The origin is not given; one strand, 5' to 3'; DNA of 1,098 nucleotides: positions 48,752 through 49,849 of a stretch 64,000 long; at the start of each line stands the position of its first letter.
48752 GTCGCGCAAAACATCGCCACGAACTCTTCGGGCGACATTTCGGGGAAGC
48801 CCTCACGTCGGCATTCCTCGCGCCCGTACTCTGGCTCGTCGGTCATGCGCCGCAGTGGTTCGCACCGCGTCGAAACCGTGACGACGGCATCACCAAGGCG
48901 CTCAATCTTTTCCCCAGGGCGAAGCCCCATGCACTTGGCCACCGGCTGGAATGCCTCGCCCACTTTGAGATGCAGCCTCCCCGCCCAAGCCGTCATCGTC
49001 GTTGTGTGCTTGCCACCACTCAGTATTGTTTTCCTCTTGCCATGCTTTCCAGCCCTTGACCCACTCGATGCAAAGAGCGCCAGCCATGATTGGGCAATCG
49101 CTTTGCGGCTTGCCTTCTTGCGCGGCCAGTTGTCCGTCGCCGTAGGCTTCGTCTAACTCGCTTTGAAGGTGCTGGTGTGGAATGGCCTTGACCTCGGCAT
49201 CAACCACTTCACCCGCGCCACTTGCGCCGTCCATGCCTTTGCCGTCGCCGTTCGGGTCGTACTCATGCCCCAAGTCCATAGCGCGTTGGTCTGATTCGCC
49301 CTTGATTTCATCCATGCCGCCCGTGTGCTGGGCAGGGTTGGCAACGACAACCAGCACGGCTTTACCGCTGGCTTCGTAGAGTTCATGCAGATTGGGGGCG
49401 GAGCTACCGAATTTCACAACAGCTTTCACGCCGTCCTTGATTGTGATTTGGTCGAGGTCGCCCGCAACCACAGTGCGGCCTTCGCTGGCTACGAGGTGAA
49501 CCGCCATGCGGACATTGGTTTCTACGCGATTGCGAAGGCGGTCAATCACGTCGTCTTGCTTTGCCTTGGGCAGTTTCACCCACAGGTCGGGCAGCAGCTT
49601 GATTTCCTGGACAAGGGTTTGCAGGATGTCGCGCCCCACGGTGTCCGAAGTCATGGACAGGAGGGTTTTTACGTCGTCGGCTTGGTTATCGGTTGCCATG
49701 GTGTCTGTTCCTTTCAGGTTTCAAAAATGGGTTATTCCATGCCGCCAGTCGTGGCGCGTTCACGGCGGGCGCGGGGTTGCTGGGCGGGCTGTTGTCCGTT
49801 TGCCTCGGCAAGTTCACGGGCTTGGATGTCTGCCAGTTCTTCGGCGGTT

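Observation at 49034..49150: Phage early protein with a ribosome modulation factor-like domain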

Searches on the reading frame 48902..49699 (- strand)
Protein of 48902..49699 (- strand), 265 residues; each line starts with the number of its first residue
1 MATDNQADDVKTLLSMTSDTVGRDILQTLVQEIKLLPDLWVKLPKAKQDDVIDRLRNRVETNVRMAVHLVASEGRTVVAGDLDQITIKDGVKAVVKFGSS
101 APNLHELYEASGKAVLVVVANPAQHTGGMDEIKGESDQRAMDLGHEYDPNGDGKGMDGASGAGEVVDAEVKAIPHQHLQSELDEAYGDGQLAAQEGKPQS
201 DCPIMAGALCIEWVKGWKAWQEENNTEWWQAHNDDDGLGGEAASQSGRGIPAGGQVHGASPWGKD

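Call 3: search_protein_families(library=pfam, proteins=[window:48902-49699:-], max_evalue=1)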
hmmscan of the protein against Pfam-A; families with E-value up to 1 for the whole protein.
window:48902-49699:- (265 aa): 1 family
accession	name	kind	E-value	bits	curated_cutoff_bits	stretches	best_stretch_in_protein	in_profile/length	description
PF04957.18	RMF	-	0.00015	22.2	27.9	1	180-219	7-47/53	Ribosome modulation factor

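Call 4: search_protein_families(library=ncbifam, proteins=[window:48902-49699:-], max_evalue=1)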
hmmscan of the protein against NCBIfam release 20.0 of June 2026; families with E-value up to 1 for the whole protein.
window:48902-49699:- (265 aa): 4 families
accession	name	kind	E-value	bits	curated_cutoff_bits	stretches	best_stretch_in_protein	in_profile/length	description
NF041886.1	Rmf_CrpP_fam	subfamily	3.6e-06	26.5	28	1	185-219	2-37/39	Rmf/CrpP family protein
NF011162.1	PRK14563.1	equivalog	7.1e-05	22.6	40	1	181-218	5-42/47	ribosome modulation factor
NF033696.0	CrpP_fam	subfamily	0.02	15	55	1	188-221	19-52/58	CrpP family ICE-associated protein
NF041887.1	Rmf_like_phage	equivalog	0.11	12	40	1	185-218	5-39/43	Rmf/CrpP fold protein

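Call 5: search_protein_families(library=phrogs, proteins=[window:48902-49699:-], max_evalue=0.01)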
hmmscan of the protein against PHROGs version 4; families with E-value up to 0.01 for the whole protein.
window:48902-49699:- (265 aa): 1 family
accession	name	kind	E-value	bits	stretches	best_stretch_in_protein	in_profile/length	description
phrog_6576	-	unknown function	1.1e-51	177.1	1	8-160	15-167/325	-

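Call 8: find_homologous_proteins(query=window:48902-49699:-)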
Query window:48902-49699:- (265 aa): 695 proteins with E <= 0.001 among 1844 candidates; the best 120 are listed.
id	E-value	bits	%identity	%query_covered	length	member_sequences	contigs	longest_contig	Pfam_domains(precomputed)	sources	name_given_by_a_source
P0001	7.2e-143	493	88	92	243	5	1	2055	-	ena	-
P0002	1.5e-134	466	87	89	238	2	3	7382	-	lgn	-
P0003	5.5e-134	464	86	89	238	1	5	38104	-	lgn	-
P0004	7.1e-134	463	86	89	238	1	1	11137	-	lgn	-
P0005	4.9e-133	461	86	89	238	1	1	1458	-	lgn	-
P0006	5.0e-133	461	86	89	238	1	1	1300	-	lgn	-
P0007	2.2e-132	458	86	89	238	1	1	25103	-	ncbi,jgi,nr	ncbi:MAG: cell division protein FtsK [Candidatus Accumulibacter sp.]|jgi:hypothetical protein|nr:cel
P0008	1.9e-131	455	86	89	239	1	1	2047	-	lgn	-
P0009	2.0e-126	439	82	92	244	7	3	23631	-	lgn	-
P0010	2.9e-125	435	79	92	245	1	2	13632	-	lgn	-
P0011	7.6e-122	424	80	92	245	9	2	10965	PF04957.19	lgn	-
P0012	1.4e-120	420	78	88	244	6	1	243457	PF04957.19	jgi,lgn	jgi:ribosome modulation factor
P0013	1.2e-119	417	81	86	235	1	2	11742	PF04957.19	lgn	-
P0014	1.5e-118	413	79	89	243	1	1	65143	-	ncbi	ncbi:MAG: cell division protein FtsK [Rhodoferax sp.]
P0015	9.0e-117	407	76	92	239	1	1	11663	-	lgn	-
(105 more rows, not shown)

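Call 9: search_dna_similar(query=window:48902-49699:-, collection=phages, mode=protein, max_rows=30)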
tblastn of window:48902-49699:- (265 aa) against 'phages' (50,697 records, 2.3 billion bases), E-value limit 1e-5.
Records with a match: 17; places in all: 17; records where one place covers at least 80% of the query: 4.
Best place of each record, by identity: 60-80% 4; <60% 13.
By first word of the organism name: Pseudomonas 10; Burkholderia 2; Stenotrophomonas 2; Shewanella 1; Hujiaoplasma 1; Xanthomonas 1.
By host as written in the record: Pseudomonas aeruginosa 5; Burkholderia sp. 2; carbapenem-resistant Pseudomonas aeruginosa YMC11/07/P54 2; Shewanella baltica 1; Tenericutes bacterium zrk29 1; Pseudomonas aeruginosa P9W 1; Pseudomonas aeruginosa YMC/01/01/P52 1; Pseudomonas aeruginosa PACL 1; and 3 more.
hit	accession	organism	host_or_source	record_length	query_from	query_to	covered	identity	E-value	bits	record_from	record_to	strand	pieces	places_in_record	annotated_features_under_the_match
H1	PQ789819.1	Burkholderia phage vB_E192a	Burkholderia sp.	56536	11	224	81%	65.4%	2e-81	272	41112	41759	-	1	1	DNA translocase FtsK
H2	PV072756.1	Burkholderia phage vB_PL1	Burkholderia sp.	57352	11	224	81%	65.4%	2e-81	272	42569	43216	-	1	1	DNA translocase FtsK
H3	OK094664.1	Shewanella phage vB_Sb_QDWS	Shewanella baltica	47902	11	224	81%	63.1%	2e-81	271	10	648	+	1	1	hypothetical protein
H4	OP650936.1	Hujiaoplasma phage zrk29-1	Tenericutes bacterium zrk29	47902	11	224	81%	63.1%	2e-81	271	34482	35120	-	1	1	record has no annotation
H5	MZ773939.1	Pseudomonas phage PP9W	Pseudomonas aeruginosa P9W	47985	13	175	62%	40.4%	3e-29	121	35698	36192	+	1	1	cell division protein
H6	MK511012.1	Pseudomonas phage vB_Pae_BR153a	Pseudomonas aeruginosa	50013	13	175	62%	39.8%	1e-29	123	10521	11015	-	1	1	cell division protein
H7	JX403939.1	Pseudomonas phage YMC/01/01/P52_PAE_BP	Pseudomonas aeruginosa YMC/01/01/P52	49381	13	143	49%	42.7%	2e-27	116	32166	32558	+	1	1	putative DNA segregation ATPase FtsK/SpoIIIE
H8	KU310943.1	Pseudomonas phage YMC11/07/P54_PAE_BP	carbapenem-resistant Pseudomonas ...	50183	13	143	49%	42.7%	2e-27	116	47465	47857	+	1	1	hypothetical protein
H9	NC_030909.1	Pseudomonas phage YMC11/07/P54_PAE_BP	carbapenem-resistant Pseudomonas ...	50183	13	143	49%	42.7%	2e-27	116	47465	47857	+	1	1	DNA translocase FtsK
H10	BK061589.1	Pseudomonas phage vB_PaeS-D14P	Pseudomonas aeruginosa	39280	12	143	50%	42.4%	1e-27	117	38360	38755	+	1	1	DNA translocase FtsK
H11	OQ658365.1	Pseudomonas phage sp.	Pseudomonas aeruginosa PACL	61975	12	143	50%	41.7%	3e-27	116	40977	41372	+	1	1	putative DNA segregation ATPase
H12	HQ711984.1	Pseudomonas phage phi297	Pseudomonas aeruginosa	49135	15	143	49%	30.0%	5e-10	66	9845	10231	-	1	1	putative DNA segregation ATPase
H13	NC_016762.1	Pseudomonas phage phi297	Pseudomonas aeruginosa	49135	15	143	49%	30.0%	5e-10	66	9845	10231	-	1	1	DNA translocase FtsK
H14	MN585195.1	Pseudomonas phage AUS531phi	Pseudomonas aeruginosa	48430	15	143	49%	29.2%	2e-9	64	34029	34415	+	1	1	cell division protein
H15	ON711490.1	Xanthomonas phage HXX_Dennis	Xanthomonas campestris XC114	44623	21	145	47%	27.2%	5e-6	53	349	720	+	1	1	hypothetical protein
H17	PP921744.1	Stenotrophomonas phage vB_SmaS_QH16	Stenotrophomonas maltophilia 981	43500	21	120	38%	29.0%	3e-7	57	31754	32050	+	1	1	FtsK-like DNA translocase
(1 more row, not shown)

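Call 13: search_solved_structures(query=A1, max_evalue=10, show_alignments=3)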
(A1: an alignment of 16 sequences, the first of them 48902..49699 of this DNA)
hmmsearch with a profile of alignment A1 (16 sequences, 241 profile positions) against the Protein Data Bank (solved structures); distinct sequences matched with E-value up to 10: 19.
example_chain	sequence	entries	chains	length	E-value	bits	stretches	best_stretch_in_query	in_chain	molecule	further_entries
2jrm_A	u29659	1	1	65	0.0004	23.1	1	175-223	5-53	Ribosome modulation factor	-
6h4n_v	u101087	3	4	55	0.0081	18.8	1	175-216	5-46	Ribosome modulation factor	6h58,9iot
4v8g_AV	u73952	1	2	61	0.0086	18.7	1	175-217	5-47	Ribosome modulation factor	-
8grq_D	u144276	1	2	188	0.009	18.7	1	65-109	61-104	H2B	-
1fyh_A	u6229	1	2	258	0.15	14.7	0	192-228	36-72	Interferon gamma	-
1eku_A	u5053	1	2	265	0.16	14.6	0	192-228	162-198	Interferon gamma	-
6ltj_D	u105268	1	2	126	0.26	13.9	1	63-98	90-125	Histone H2B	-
6m2m_D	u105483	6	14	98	0.42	13.2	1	63-97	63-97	Histone H2B.1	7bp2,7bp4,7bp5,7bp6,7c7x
6txt_A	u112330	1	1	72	0.59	12.7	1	87-115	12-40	Competence pilin-like protein ComGC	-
9k3z_D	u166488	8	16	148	0.86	12.2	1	64-97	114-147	Histone H2B.1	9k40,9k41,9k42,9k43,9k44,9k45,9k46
8q15_C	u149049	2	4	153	0.9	12.1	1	65-98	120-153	Histone H2B.4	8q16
7ux9_C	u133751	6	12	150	0.93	12.1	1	65-97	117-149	Histone H2B | Histone H2B.6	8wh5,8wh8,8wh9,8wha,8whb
8j90_D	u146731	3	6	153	0.96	12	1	65-97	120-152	HTB9 | Histone H2B.6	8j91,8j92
8kcb_D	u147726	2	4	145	0.99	12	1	65-97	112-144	Histone H2B.10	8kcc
4kd6_A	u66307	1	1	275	1.1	11.8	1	183-219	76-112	Enoyl-CoA hydratase/isomerase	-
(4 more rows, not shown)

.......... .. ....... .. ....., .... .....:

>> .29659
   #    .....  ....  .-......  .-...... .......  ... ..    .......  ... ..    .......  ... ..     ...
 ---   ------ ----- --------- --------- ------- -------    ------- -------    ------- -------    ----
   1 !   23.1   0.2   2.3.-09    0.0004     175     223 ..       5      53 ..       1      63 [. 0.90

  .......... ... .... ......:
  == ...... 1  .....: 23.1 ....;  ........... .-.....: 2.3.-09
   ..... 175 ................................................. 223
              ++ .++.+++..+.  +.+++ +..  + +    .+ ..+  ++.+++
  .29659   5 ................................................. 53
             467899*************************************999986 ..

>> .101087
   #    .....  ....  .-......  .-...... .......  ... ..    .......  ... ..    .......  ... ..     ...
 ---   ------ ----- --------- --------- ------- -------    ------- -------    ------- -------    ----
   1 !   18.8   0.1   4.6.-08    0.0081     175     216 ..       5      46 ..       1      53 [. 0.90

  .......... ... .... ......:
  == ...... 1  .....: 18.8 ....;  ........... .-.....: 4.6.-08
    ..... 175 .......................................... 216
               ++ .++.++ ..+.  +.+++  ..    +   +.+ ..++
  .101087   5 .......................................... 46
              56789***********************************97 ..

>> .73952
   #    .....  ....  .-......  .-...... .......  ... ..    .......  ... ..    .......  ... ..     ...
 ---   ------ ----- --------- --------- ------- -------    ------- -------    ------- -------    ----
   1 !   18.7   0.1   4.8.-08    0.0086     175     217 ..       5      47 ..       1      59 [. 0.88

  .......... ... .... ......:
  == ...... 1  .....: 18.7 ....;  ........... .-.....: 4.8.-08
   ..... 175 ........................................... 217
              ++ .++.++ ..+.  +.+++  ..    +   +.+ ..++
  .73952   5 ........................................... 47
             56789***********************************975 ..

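Call 21: get_annotated_region(hit=H1, flank=6000)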
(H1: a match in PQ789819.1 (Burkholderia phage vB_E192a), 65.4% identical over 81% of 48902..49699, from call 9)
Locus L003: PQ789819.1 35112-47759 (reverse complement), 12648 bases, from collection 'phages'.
description: Burkholderia phage vB_E192a, complete genome.
organism: Burkholderia phage vB_E192a (NCBI taxid 3417002)
taxonomy: Viruses
host: Burkholderia sp.; source: -; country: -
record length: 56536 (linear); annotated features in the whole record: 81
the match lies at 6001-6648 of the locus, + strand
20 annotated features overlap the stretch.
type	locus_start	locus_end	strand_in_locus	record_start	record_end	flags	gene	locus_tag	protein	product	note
CDS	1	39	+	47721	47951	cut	-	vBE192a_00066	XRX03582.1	hypothetical protein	-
CDS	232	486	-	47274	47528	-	-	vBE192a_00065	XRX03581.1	helix-turn-helix domain-containing protein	-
CDS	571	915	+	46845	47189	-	-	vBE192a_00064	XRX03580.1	helix-turn-helix domain-containing protein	-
CDS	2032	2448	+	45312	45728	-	-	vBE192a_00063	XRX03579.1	hypothetical protein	-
CDS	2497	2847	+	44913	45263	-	-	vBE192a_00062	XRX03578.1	hypothetical protein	-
CDS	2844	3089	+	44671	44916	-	-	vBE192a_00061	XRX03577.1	hypothetical protein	-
CDS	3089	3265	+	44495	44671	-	-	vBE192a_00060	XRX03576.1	hypothetical protein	-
CDS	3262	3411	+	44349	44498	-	-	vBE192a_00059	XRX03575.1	hypothetical protein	-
CDS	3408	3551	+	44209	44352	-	-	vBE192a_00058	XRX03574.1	hypothetical protein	-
CDS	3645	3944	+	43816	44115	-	-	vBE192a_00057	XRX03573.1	hypothetical protein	-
CDS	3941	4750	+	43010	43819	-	-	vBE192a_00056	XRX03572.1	PD-(D/E)XK nuclease family protein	-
CDS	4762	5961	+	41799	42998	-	-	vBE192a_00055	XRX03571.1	hypothetical protein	-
CDS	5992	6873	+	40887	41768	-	-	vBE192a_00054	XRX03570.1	DNA translocase FtsK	-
CDS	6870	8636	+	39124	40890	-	-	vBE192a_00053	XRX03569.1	AAA family ATPase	-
CDS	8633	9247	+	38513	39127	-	-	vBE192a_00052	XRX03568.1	transcriptional regulator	-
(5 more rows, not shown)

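Call 22: get_annotated_region(hit=H5, flank=6000)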
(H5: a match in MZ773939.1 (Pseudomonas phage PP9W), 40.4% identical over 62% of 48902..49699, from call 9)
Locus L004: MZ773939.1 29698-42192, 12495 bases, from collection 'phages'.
description: Pseudomonas phage PP9W, complete genome.
organism: Pseudomonas phage PP9W (NCBI taxid 2873345)
taxonomy: Viruses; Duplodnaviria; Heunggongvirae; Uroviricota; Caudoviricetes
host: Pseudomonas aeruginosa P9W; source: severely burned patient in hospital; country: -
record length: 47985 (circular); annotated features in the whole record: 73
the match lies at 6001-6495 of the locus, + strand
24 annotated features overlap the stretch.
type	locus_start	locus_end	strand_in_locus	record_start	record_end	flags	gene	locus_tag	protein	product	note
CDS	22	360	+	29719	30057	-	-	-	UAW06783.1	hypothetical protein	-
CDS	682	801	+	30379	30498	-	-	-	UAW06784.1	hypothetical protein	-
CDS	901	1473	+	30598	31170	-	-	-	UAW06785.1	hypothetical protein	-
CDS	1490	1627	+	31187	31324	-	-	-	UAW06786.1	hypothetical protein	-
CDS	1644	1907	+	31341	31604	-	-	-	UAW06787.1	hypothetical protein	-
CDS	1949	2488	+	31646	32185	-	-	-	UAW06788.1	hypothetical protein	-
CDS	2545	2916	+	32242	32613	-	-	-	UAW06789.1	carbon storage regulator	carbon storage regulator CsrA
CDS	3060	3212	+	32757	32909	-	-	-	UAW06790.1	hypothetical protein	-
CDS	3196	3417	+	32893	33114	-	-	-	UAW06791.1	hypothetical protein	-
CDS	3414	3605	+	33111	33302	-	-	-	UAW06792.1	hypothetical protein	-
CDS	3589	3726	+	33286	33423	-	-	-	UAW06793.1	hypothetical protein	-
CDS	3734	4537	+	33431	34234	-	-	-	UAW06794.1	PD-(D/E)XK nuclease family protein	-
CDS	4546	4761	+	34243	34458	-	-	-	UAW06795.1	hypothetical protein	-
CDS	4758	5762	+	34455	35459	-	-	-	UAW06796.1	hypothetical protein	hypothetical protein RecT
CDS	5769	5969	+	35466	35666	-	-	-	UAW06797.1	hypothetical protein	-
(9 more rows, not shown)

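Call 24: search_protein_representatives(alignment_id=A1)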
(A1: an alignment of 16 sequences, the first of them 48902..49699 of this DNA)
Query: 16 sequences, 241 profile positions. Proteins with E-value up to 0.001 (for the whole library): 1336; up to 1e-10: 742; up to 1e-30: 100. The best 150 are listed.
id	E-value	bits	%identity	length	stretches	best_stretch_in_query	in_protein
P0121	6.8e-106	369.4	-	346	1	5-226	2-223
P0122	4.3e-98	343.9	-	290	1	10-229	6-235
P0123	6.7e-98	343.3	-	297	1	6-226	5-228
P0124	1.0e-93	329.6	-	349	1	6-229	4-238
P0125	3.3e-87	308.2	-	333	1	7-226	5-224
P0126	4.6e-85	301.2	-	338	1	4-238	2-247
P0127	8.0e-83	293.9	-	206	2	110-225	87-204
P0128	1.0e-82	293.5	-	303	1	5-225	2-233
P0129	6.3e-81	287.7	-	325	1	6-225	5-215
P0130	1.1e-79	283.7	-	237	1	4-228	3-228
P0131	5.7e-79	281.3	-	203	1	6-193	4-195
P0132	1.8e-78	279.7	-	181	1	6-175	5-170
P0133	2.0e-78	279.5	-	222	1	9-159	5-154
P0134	1.0e-74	267.4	-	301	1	3-225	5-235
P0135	4.2e-74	265.3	-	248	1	51-227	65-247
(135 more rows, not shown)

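Call 25: predict_structure(alignment_id=A2)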
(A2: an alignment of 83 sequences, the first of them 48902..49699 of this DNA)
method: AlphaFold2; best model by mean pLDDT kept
length: 265 residues; sequences in the alignment: 83
mean_pLDDT: 60.2   pTM: 0.29
mean pLDDT of the five models: 60.2, 59.7, 59.3, 58.7, 57.5
residues with pLDDT >= 90: 38; 70-90: 56; 50-70: 63; < 50: 108
segments of 3 or more residues with pLDDT < 50: 1-8, 73-82, 91-93, 102-116, 118-122, 144-148, 151-173, 236-265
pLDDT, mean of each block of 10 residues (from residue 1): 43 53 70 72 81 77 65 45 51 51 48 45 51 53 48 42 38 67 94 93 89 94 90 56 31 33 37
secondary structure, 60 per line:
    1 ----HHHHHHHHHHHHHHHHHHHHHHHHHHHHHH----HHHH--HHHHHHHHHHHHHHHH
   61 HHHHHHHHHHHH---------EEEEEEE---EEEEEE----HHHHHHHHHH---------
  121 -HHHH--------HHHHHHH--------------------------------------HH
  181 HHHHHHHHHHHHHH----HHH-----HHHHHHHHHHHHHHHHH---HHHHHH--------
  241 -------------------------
elements in order: H5-34 H39-42 H45-72 E82-88 E92-97 H102-111 H122-125 H134-140 H179-194 H207-223 H227-232

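Call 31: search_protein_families(library=pfam, proteins=[L003:6870-8636:+, L003:4762-5961:+, L003:5992-6873:+, L004:5980-6747:+, L004:6751-8496:+], max_evalue=0.01)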
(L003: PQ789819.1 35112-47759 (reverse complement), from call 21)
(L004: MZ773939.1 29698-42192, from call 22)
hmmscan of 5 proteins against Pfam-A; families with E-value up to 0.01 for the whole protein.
L003:6870-8636:+ (588 aa): 4 families
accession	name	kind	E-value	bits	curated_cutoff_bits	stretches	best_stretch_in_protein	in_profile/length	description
PF13476.12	AAA_23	-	1.1e-09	39.7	27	1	7-56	3-52/201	AAA domain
PF13555.12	AAA_29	-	0.00022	21.4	27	1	16-51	16-50/61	P-loop containing region of AAA domain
PF02463.25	SMC_N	-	0.00034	20.6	40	1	5-66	4-67/220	RecF/RecN/SMC N terminal domain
PF13175.12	AAA_15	-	0.0024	18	32.1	1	1-44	1-44/374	AAA ATPase domain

L003:4762-5961:+ (399 aa): 0 families

L003:5992-6873:+ (293 aa): 2 families
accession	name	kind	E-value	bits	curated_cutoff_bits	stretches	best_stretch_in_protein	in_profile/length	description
PF09397.16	FtsK_gamma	-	4.5e-22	78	30.6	1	224-283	2-61/63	Ftsk gamma domain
PF04957.18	RMF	-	0.00017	22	27.9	1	174-219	6-52/53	Ribosome modulation factor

L004:5980-6747:+ (255 aa): 0 families

L004:6751-8496:+ (581 aa): 5 families
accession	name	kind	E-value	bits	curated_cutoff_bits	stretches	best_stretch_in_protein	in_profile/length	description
PF13476.12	AAA_23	-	1.2e-09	39.6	27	1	5-74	1-64/201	AAA domain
PF02463.25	SMC_N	-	2e-07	31.1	40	1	3-80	2-85/220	RecF/RecN/SMC N terminal domain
PF13175.12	AAA_15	-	4.8e-07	30.2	32.1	1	1-48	1-48/374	AAA ATPase domain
PF13555.12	AAA_29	-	9.1e-06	25.8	27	1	5-51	3-50/61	P-loop containing region of AAA domain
PF13514.12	AAA_27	-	0.00077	19.5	22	1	1-53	1-56/206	AAA domain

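Call 40: fold_search(model_id=the predicted structure, library=pdb)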
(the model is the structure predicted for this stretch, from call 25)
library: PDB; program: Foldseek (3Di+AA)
matches with E <= 10: 41; with E <= 0.001: 0
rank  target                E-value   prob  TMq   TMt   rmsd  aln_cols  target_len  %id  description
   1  2jrm_MODEL_1_A        3.8e-01  0.99  0.16  0.63   2.0        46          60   26  Solution NMR structure of ribosome modulation factor VP1593 from Vibrio parahaemolyticus. Northeast Structural (released 2007-07-17)
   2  6h4n_v                6.1e-01  0.96  0.17  0.72   3.9        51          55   20  Structure of a hibernating 100S ribosome reveals an inactive conformation of the ribosomal protein S1 - 70S Hibernatin (released 2018-09-05)
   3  9iot_y                6.5e-01  0.98  0.17  0.78   4.3        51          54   20  Cryo-EM structure of Escherichia coli hibernating ribosome with RNase I mutant (released 2025-07-30)
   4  4v8g_AV               1.0e+00  0.89  0.17  0.71   2.5        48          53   21  Crystal structure of RMF bound to the 70S ribosome. (released 2014-07-09)
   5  8iep_C                1.3e+00  0.07  0.19  0.19  24.8       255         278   13  Cryo-EM structure of GPR156C/D of G-protein free GPR156 (local refine) (released 2024-02-14)
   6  8iei_B                1.6e+00  0.07  0.19  0.18  24.6       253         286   12  Cryo-EM structure of GPR156A/B of G-protein free GPR156 (local refine) (released 2024-02-14)
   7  5z7b_A                2.2e+00  0.02  0.10  0.13  24.5       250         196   10  Crystal structure of the VanR transcription factor in complex with vanillate (released 2018-08-29)
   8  8r5w_F                2.7e+00  0.80  0.16  0.38   1.6        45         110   13  Crystal structure of the three anaphylatoxin-like modules in fibulin-2 (released 2024-07-10)
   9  5o31_d                2.8e+00  0.06  0.11  0.22  21.9        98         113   10  Mitochondrial complex I in the deactive state (released 2018-01-17)
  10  1vf7_E                3.0e+00  0.07  0.14  0.14  17.9       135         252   12  Crystal structure of the membrane fusion protein, MexA of the multidrug transporter (released 2004-05-25)
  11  8iei_A                3.2e+00  0.04  0.19  0.18  23.1       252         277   12  Cryo-EM structure of GPR156A/B of G-protein free GPR156 (local refine) (released 2024-02-14)
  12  9dee                  3.4e+00  0.15  0.14  0.21   4.4        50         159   18  The designed serine hydrolase known as super (released 2025-02-19)
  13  6dxs_A                3.8e+00  0.07  0.10  0.08  13.1        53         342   17  Crystal structure of the LigJ hydratase E284Q mutant substrate complex with (3Z)-2-keto-4-carboxy-3-hexenedioate (released 2018-09-26)
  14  8r5w_A                4.0e+00  0.44  0.15  0.34   3.5        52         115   15  Crystal structure of the three anaphylatoxin-like modules in fibulin-2 (released 2024-07-10)
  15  9xpe_A                4.0e+00  0.02  0.16  0.18  29.5       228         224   15  Structure of the Portal and Adaptor Proteins of the Phage Phikz (released 2026-02-11)
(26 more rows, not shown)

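Call 42: find_related_loci(query=A2, collection=genome_contigs, flank=6000)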
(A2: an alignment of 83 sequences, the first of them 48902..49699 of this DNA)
Query A2 (265 aa) in genome_contigs; peptide patterns used: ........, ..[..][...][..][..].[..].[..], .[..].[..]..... (x = any residue, [..] = any of these).
118 stretches matched a pattern; 70 encode a relative of the query (tblastn E <= 1e-3); 69 distinct loci.
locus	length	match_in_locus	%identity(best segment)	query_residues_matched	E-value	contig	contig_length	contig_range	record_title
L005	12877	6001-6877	84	1-265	7e-139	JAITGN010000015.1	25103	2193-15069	MAG: Accumulibacter sp. isolate Pc512_bin132 k119_2806670, whole genome shotgun sequence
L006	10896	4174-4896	79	8-246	1e-121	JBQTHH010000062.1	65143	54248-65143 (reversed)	MAG: Rhodoferax sp. isolate SAW315 c_000000399653, whole genome shotgun sequence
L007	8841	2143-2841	78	1-232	1e-119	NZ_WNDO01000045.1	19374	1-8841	MAG: Luteibacter sp. isolate cluster_DBSCAN_round1_2 GAK28_45, whole genome shotgun sequence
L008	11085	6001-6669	70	1-227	2e-103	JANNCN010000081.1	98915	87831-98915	MAG: Rhodoferax sp. isolate OTE_78_metabat_171 OTE_78_k141_1816784, whole genome shotgun sequence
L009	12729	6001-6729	62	8-252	7e-98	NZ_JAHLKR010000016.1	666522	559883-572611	Mycetohabitans sp. B8 B8_contig000016, whole genome shotgun sequence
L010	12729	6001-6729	63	4-246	8e-96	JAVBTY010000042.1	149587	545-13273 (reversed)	MAG: Rhodocyclaceae bacterium isolate EPI_MAG_00263 c_000000729629, whole genome shotgun sequence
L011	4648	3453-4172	64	4-243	5e-96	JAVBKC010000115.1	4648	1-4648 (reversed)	MAG: Niveibacterium sp. isolate GLO_MAG_00185 c_000003264295, whole genome shotgun sequence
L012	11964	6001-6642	65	11-225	1e-92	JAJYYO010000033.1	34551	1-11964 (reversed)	MAG: Proteobacteria bacterium isolate FK4.bin2 NODE_1174_length_34551_cov_9.835347, whole genome shotgun sequence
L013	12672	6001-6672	64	2-224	7e-92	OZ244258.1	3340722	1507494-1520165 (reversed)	Burkholderia multivorans isolate ABIP2226 genome assembly, chromosome: 1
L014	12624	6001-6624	67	15-224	8e-89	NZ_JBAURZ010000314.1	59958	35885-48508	MAG: Paraburkholderia sp. isolate MFD02374_ilm_asm_bin26 k127_377351, whole genome shotgun sequence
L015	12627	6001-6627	68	13-223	8e-89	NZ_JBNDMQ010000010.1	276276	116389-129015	Paraburkholderia sp. EB58 Ga0573036_010, whole genome shotgun sequence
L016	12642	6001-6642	65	13-225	1e-87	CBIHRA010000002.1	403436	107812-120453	MAG TPA_asm: uncultured Burkholderiaceae bacterium isolate SRR18156191_maxbin2_2 genome assembly, contig: ERZ27336852.3,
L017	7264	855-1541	60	1-224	2e-86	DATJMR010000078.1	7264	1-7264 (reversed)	MAG TPA_asm: Dyella sp. isolate SMAG_U14840 k141_392503, whole genome shotgun sequence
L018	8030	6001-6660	66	13-232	7e-86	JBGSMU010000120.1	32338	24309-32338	MAG: Gallionella sp. isolate JTS-AC238 k141_4006733, whole genome shotgun sequence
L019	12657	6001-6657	61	11-226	8e-85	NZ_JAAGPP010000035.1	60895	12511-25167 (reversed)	Burkholderia sp. Ac-20344 NODE_32_length_60895_cov_62.570020/0, whole genome shotgun sequence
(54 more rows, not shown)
